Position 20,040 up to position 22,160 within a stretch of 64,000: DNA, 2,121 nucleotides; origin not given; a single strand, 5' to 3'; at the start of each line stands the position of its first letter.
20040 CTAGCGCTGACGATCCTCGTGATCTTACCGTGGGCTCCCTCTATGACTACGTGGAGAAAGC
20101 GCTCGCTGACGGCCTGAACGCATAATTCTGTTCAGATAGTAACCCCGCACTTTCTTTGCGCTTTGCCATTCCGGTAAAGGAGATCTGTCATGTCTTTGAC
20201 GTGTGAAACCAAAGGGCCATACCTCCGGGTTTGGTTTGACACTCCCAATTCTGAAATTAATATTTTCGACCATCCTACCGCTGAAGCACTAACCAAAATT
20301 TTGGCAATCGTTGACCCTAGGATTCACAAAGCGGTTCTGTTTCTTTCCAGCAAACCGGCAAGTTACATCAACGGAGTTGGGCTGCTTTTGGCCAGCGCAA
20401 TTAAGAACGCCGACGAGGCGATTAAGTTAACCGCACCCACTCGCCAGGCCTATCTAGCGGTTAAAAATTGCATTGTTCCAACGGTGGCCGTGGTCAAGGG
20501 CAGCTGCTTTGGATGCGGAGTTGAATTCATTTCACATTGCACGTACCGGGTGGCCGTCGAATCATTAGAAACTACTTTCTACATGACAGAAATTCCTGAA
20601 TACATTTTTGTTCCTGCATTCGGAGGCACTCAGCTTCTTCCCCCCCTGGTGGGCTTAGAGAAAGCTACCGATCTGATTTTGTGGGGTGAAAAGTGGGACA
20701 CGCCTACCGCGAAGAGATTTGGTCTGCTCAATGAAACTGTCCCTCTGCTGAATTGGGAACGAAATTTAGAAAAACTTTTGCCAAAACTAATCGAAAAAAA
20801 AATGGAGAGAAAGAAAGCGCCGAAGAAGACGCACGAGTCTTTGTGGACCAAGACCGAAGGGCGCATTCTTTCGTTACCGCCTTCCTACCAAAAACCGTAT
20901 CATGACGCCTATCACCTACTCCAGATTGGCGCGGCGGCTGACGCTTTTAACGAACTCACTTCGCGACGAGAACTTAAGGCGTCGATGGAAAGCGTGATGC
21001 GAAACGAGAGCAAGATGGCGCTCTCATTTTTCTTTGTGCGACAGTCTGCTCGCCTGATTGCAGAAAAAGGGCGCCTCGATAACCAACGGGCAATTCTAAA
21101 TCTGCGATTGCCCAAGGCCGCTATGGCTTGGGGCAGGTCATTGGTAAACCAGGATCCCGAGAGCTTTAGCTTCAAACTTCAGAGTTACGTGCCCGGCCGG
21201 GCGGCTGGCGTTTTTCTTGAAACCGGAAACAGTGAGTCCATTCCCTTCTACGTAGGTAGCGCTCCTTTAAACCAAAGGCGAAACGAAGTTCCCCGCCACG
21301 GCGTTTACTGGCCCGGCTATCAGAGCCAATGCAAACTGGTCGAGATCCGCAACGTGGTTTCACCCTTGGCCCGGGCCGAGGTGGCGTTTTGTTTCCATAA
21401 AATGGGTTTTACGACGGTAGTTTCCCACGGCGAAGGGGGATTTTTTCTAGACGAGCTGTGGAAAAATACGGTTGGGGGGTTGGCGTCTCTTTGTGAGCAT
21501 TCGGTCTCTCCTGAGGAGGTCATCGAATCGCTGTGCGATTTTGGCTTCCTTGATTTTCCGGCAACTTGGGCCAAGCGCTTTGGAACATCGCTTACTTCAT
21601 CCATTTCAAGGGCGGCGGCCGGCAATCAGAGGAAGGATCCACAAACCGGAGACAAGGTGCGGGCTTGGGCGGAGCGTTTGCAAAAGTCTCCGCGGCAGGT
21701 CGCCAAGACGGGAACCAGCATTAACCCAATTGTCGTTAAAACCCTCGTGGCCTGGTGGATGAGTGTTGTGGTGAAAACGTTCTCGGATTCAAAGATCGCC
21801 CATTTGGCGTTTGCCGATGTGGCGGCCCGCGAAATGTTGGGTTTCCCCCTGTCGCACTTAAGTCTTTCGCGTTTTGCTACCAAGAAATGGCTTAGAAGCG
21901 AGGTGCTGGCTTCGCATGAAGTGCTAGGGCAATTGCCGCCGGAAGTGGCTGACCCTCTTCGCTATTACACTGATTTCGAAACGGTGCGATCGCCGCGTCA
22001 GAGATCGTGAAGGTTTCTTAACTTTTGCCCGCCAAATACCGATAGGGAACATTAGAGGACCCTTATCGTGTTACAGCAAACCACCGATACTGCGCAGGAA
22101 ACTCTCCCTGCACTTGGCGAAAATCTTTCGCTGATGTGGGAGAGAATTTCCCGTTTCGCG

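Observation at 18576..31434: Ten-gene co-directional operon joining a fatty-acyl tailoring module to a phosphorelay with a nucleotide-cyclase output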

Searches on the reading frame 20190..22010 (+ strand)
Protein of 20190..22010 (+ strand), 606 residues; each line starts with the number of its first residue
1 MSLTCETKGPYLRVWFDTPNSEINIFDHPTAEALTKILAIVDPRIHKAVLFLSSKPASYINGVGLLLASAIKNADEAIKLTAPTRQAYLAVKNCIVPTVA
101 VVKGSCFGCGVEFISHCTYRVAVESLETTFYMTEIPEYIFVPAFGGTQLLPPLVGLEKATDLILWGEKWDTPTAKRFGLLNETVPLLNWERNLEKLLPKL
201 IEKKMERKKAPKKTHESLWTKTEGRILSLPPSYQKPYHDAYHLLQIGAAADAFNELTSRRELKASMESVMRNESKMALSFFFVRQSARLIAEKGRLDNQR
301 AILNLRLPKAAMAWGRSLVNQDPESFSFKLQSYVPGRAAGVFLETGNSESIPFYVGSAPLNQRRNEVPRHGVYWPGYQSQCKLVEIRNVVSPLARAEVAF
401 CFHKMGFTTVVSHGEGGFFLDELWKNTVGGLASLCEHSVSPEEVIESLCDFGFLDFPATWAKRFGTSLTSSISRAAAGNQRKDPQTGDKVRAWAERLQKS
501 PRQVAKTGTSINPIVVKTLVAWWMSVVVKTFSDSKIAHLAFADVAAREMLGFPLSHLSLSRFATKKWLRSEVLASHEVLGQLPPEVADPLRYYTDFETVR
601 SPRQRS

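Call 4: search_protein_families(library=pfam, proteins=[window:20190-22010:+], max_evalue=0.01)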
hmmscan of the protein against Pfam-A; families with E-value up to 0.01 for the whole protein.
window:20190-22010:+ (606 aa): 2 families
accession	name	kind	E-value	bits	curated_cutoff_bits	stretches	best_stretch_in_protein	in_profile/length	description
PF00378.25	ECH_1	-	5.2e-15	55.9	27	1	52-214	46-204/251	Enoyl-CoA hydratase/isomerase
PF16113.10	ECH_2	-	1.5e-06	28.4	27.2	1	86-279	78-266/335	Enoyl-CoA hydratase/isomerase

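Call 5: search_protein_families(library=ncbifam, proteins=[window:20190-22010:+], max_evalue=0.01)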
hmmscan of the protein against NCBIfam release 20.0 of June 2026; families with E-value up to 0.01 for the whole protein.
window:20190-22010:+ (606 aa): 58 families (the best 25 are shown)
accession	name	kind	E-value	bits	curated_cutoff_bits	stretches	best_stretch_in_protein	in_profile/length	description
NF008363.0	PRK11154.1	equivalog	9.7e-30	103.3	869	1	14-218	19-219/708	fatty acid oxidation complex subunit alpha FadJ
TIGR02441.1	fa_ox_alpha_mit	equivalog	1.7e-24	85.9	964.65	1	6-184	18-196/737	fatty acid oxidation complex subunit alpha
TIGR02440.1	FadJ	equivalog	4.1e-24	84.9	968.45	1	16-186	16-186/699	fatty acid oxidation complex subunit alpha FadJ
NF008727.0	PRK11730.1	equivalog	8.8e-19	67.3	870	1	14-221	20-225/717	fatty acid oxidation complex subunit alpha FadB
NF004795.0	PRK06143.1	subfamily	2.1e-16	60.2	283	1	21-204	28-207/260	enoyl-CoA hydratase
TIGR02437.1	FadB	equivalog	2.8e-14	52.4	933.55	1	13-212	19-216/714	fatty acid oxidation complex subunit alpha FadB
NF005803.0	PRK07658.1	equivalog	1.7e-13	50.5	313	1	69-188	68-184/257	enoyl-CoA hydratase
NF005802.0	PRK07657.1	equivalog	6.3e-13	48.8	363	1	77-193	79-192/260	enoyl-CoA hydratase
NF004634.0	PRK05980.1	equivalog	1.1e-12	47.9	375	1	91-186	96-188/263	crotonase/enoyl-CoA hydratase family protein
NF006588.0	PRK09120.1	equivalog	2.4e-12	46.6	276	1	44-215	50-221/276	p-hydroxycinnamoyl CoA hydratase/lyase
NF051848.1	EnCoAHydtEchA19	equivalog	4.9e-12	45.9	400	1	9-185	8-182/258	enoyl-CoA hydratase EchA19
NF006699.0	PRK09245.1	subfamily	5e-12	45.6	354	1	85-185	89-190/266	crotonase/enoyl-CoA hydratase family protein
NF004796.0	PRK06144.1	subfamily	1.7e-11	44.1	272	1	3-197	10-202/262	enoyl-CoA hydratase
NF006566.0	PRK09076.1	subfamily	2.1e-11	43.9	286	1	24-185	26-184/260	enoyl-CoA hydratase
NF006108.0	PRK08259.1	equivalog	3.7e-11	43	273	1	2-186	4-181/256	crotonase/enoyl-CoA hydratase family protein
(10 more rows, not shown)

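Call 16: search_solved_structures(query=window:20190-22010:+, max_evalue=0.01, show_alignments=2)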
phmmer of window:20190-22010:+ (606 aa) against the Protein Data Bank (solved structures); distinct sequences matched with E-value up to 0.01: 108 (the best 60 are shown).
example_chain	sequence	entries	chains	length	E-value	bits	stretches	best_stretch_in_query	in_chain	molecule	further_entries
6dv2_G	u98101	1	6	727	9.8e-20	73.8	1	7-187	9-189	Trifunctional enzyme subunit alpha, mitochondrial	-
5zqz_A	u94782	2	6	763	1.1e-19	73.6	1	7-187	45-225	Trifunctional enzyme subunit alpha, mitochondrial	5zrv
8bnu_C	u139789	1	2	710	1.8e-16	63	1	15-186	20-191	Fatty acid oxidation complex subunit alpha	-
8bnr_C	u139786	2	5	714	1.8e-16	63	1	15-186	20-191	Fatty acid oxidation complex subunit alpha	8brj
6ysv_A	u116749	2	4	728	1.9e-16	62.9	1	15-186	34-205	Fatty acid oxidation complex subunit alpha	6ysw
5zai_A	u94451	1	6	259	2.8e-15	59.1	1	17-203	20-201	3-hydroxypropionyl-coenzyme A dehydratase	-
6lvp_A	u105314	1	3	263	3.3e-14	55.5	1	38-203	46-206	Enoyl-CoA hydratase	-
9ula_A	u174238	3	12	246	5.1e-12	48.3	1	22-196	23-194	Enoyl-CoA hydratase/isomerase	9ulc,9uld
28bq_A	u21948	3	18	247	5.2e-12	48.3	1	22-196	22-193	Enoyl-CoA hydratase/isomerase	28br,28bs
7eum_C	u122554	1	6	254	5.6e-12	48.2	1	22-196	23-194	Enoyl-CoA hydratase/isomerase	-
3kqf_A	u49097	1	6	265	6.7e-12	47.9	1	31-193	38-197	Enoyl-CoA hydratase/isomerase family protein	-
7mcm_A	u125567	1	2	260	7.9e-12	47.7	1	88-184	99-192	Enoyl-CoA hydratase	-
2ej5_A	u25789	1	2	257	8.7e-10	40.9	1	6-200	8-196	Enoyl-CoA hydratase subunit II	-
3pea_A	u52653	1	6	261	1.3e-09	40.4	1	51-182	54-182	Enoyl-CoA hydratase/isomerase family protein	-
1hzd_A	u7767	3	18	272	2.1e-09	39.7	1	46-183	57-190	AU-BINDING PROTEIN/ENOYL-COA HYDRATASE | Methylglutaconyl-CoA hydratase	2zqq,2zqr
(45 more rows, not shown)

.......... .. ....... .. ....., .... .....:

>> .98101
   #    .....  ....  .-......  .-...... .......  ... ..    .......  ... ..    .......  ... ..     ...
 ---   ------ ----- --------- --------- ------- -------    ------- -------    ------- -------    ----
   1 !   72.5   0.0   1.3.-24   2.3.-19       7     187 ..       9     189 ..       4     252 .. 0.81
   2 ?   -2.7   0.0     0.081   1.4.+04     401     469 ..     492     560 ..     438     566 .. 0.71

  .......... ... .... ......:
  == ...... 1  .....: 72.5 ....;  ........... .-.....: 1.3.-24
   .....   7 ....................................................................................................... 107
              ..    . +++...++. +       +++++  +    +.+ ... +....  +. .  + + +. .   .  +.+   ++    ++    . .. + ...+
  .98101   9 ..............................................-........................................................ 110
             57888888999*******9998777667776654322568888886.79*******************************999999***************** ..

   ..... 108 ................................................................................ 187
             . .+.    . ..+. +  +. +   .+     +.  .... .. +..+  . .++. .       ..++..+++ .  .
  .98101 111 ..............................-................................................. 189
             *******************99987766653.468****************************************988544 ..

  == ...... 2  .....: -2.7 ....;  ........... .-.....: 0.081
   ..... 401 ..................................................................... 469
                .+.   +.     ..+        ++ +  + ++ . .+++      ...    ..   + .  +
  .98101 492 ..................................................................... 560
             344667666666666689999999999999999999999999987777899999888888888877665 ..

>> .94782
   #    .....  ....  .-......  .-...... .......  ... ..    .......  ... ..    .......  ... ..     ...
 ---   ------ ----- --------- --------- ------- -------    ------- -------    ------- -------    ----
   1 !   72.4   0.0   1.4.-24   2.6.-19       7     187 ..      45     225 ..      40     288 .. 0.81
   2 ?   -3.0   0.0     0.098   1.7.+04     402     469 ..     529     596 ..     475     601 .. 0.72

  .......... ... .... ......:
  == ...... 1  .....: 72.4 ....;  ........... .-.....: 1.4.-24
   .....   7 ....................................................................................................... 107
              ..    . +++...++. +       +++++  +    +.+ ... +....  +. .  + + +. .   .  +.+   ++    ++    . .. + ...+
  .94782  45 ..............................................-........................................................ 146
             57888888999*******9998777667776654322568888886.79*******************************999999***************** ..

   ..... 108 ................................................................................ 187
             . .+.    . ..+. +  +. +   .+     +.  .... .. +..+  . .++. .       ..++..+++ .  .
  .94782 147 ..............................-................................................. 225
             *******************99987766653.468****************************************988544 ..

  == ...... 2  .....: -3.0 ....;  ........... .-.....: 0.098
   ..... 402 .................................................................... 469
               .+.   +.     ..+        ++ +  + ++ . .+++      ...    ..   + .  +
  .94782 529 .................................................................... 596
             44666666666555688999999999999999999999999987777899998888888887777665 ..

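Call 33: find_homologous_proteins(query=window:20190-22010:+, max_evalue=0.00001)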
Query window:20190-22010:+ (606 aa): 59 proteins with E <= 0.00001 among 8000 candidates.
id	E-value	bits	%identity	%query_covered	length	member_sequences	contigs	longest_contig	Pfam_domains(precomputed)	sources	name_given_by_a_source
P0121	0.0e+0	1390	100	100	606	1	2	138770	PF00378.26,PF16113.11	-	-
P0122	5.9e-242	823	62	100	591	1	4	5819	PF00378.26,PF16113.11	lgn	-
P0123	5.4e-215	734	55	100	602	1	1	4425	PF00378.26,PF16113.11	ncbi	-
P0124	2.1e-178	613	50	98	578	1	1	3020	PF00378.26,PF16113.11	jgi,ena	-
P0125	7.7e-82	294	33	94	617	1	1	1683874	PF00378.26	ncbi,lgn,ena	-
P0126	2.2e-81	292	33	96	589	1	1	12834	PF00378.26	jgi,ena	-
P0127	3.3e-72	262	32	93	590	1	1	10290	PF00378.26,PF16113.11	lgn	-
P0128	2.1e-71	259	34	93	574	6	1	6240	PF00378.26,PF16113.11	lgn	-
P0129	4.9e-71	258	32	95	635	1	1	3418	PF00378.26,PF16113.11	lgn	-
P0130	8.2e-70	254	32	92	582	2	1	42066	PF00378.26,PF16113.11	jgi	jgi:enoyl-CoA hydratase/carnithine racemase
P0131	2.1e-67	246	32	92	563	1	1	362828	PF00378.26,PF16113.11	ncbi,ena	-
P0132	8.9e-67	244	31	91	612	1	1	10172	PF00378.26,PF16113.11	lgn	-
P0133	1.8e-66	243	30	95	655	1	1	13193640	PF00378.26,PF16113.11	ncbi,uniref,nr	ncbi:enoyl-CoA hydratase/isomerase family protein [Pyxidicoccus sp. MSG2]|uniref:enoyl-CoA hydratase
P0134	2.6e-66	243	30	94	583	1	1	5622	PF00378.26,PF16113.11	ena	-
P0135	2.7e-66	242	31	92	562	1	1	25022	PF00378.26,PF16113.11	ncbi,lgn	-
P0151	8.1e-60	221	29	98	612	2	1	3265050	PF00378.26,PF16113.11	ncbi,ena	-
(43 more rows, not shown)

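Call 34: find_encoding_contigs(protein=P0133, flank=10000, max_places=2)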
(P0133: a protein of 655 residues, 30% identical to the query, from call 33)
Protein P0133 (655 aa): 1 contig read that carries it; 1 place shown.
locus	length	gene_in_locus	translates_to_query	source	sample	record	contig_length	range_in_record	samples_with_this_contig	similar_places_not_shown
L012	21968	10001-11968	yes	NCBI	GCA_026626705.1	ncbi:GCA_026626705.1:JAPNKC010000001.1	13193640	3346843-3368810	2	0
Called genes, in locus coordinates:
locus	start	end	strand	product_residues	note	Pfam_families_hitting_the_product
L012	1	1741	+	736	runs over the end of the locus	PF25833:Fn3_SaeA_3rd (weak), PF00704:Glyco_hydro_18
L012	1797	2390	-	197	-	PF01872:RibD_C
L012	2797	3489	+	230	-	PF14771:DUF4476 (weak)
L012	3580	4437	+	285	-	PF01471:PG_binding_1, PF09374:PG_binding_3 (faint)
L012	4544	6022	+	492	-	PF00672:HAMP, PF00512:HisKA, PF02518:HATPase_c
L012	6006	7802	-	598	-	PF00015:MCPsignal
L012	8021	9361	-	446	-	PF00067:p450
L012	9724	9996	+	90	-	-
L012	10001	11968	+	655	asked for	PF00378:ECH_1, PF16113:ECH_2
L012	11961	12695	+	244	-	PF00106:adh_short, PF01370:Epimerase, PF08659:KR, PF13561:adh_short_C2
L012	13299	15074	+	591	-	PF00501:AMP-binding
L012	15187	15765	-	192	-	PF00293:NUDIX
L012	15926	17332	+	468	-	PF00072:Response_reg, PF00158:Sigma54_activat, PF01078:Mg_chelatase (faint), PF14532:Sigma54_activ_2, PF07728:AAA_5 (weak), PF25601:AAA_lid_14, PF02954:HTH_8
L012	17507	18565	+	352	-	-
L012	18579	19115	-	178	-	-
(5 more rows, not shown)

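Call 35: find_encoding_contigs(protein=P0125, flank=10000, max_places=2)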
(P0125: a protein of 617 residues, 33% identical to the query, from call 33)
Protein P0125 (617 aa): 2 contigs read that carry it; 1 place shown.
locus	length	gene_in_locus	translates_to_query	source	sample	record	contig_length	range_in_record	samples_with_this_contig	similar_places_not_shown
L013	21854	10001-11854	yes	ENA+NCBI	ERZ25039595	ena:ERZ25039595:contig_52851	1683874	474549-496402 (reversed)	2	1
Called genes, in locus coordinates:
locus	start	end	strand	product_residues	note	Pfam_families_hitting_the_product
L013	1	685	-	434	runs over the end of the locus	PF08886:GshA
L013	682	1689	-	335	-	PF13174:TPR_6 (faint), PF13432:TPR_16 (weak)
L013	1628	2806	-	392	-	PF02562:PhoH (faint), PF01656:CbiA, PF02374:ArsA_ATPase, PF10609:ParA (faint), PF13614:AAA_31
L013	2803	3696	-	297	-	PF01656:CbiA (weak), PF02374:ArsA_ATPase, PF13614:AAA_31 (weak)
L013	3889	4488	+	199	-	PF13036:LpoB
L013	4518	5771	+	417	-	-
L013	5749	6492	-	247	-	PF02390:Methyltransf_4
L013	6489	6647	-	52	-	PF18930:DUF5679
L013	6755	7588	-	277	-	PF00669:Flagellin_N, PF00700:Flagellin_C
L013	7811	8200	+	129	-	-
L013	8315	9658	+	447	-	PF00067:p450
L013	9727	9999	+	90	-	-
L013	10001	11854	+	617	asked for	PF00378:ECH_1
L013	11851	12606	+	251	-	PF00106:adh_short, PF08659:KR (weak), PF13561:adh_short_C2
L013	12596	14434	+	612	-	PF00501:AMP-binding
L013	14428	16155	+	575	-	PF00989:PAS (weak), PF13188:PAS_8 (weak), PF13426:PAS_9 (weak), PF00512:HisKA, PF02518:HATPase_c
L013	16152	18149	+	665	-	PF00072:Response_reg, PF00989:PAS (weak), PF13426:PAS_9, PF00512:HisKA, PF02518:HATPase_c, PF00072:Response_reg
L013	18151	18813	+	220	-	PF22624:AASDHPPT_N, PF01648:ACPS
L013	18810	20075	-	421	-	PF03349:Toluene_X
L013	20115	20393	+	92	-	PF08780:NTase_sub_bind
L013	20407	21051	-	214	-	-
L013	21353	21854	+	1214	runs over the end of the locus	PF24714:TOR1L1_N (faint), PF12717:Cnd1 (faint), PF10363:RTP1_C1 (faint), PF01602:Adaptin_N, PF02985:HEAT (faint), PF03130:HEAT_PBS (faint), PF13513:HEAT_EZ (faint), PF13646:HEAT_2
